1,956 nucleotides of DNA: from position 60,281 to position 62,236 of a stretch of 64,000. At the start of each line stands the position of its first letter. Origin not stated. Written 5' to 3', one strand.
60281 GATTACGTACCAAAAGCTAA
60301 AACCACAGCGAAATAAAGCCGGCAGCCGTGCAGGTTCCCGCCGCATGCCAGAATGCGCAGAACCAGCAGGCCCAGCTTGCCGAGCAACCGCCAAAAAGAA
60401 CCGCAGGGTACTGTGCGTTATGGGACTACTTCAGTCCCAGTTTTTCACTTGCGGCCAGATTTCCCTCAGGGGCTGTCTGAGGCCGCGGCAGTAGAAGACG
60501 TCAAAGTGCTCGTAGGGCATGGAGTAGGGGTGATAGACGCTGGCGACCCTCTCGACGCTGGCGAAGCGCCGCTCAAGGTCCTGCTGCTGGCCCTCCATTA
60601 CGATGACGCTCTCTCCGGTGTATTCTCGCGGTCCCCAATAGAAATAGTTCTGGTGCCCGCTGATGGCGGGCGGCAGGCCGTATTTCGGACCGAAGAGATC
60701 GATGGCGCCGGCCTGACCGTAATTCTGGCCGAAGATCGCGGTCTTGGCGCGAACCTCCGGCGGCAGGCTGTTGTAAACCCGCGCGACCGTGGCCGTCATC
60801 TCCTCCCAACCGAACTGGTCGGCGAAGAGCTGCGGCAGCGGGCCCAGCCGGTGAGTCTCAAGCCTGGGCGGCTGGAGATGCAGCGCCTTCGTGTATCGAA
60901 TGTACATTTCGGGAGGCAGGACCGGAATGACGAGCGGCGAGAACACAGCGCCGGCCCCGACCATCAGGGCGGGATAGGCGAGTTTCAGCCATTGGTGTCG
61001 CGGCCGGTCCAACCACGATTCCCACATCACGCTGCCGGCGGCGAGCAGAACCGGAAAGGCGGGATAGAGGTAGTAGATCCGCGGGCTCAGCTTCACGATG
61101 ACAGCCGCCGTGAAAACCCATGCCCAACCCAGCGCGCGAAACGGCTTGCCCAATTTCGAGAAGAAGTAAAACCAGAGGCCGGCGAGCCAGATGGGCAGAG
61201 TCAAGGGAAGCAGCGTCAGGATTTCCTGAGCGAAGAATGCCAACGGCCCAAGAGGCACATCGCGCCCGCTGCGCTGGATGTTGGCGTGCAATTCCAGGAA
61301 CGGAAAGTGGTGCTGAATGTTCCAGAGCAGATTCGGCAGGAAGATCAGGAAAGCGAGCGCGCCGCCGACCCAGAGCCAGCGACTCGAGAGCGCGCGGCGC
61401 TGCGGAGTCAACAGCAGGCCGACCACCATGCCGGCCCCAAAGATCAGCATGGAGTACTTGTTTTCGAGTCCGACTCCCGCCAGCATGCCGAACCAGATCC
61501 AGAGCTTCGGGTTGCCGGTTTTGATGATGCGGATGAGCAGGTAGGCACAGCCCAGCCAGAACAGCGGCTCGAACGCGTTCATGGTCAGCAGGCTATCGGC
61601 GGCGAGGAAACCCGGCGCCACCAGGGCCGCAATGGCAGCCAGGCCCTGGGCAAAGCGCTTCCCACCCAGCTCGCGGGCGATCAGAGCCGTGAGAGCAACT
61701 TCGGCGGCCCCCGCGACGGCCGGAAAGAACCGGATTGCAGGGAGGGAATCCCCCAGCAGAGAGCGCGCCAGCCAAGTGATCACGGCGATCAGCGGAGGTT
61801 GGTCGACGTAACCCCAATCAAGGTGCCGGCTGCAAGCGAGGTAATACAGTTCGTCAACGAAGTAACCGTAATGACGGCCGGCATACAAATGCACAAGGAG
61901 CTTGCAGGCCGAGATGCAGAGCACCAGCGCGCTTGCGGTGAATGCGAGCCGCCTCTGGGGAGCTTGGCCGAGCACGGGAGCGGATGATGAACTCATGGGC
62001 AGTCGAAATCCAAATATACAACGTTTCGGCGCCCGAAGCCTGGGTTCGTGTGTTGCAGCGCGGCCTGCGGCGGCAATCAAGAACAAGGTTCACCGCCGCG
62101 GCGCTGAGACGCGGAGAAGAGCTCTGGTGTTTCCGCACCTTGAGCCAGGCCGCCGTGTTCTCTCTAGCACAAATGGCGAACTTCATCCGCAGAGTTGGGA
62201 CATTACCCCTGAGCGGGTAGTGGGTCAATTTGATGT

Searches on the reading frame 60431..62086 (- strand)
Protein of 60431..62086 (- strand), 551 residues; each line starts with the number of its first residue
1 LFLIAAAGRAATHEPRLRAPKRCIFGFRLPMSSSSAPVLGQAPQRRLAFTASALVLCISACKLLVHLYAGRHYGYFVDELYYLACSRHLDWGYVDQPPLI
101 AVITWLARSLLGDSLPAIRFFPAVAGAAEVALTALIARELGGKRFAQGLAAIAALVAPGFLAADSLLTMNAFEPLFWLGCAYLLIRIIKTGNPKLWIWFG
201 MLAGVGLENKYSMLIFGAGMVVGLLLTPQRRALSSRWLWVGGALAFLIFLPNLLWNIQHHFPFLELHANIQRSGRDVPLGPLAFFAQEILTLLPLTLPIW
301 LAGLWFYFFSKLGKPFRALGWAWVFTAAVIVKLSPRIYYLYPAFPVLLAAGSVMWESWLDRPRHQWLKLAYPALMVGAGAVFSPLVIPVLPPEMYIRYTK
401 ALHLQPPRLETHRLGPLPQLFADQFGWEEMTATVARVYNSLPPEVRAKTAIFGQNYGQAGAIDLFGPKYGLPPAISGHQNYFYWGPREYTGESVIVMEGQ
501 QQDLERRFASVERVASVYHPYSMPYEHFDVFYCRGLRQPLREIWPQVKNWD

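Call 24: search_protein_families(library=pfam, proteins=[window:60431-62086:-], max_evalue=0.001)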
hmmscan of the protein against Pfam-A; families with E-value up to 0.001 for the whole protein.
window:60431-62086:- (551 aa): 1 family
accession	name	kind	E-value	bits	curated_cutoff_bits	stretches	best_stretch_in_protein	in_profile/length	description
PF13231.12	PMT_2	-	5.4e-25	88.9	26.1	1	95-255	1-160/160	Dolichyl-phosphate-mannose-protein mannosyltransferase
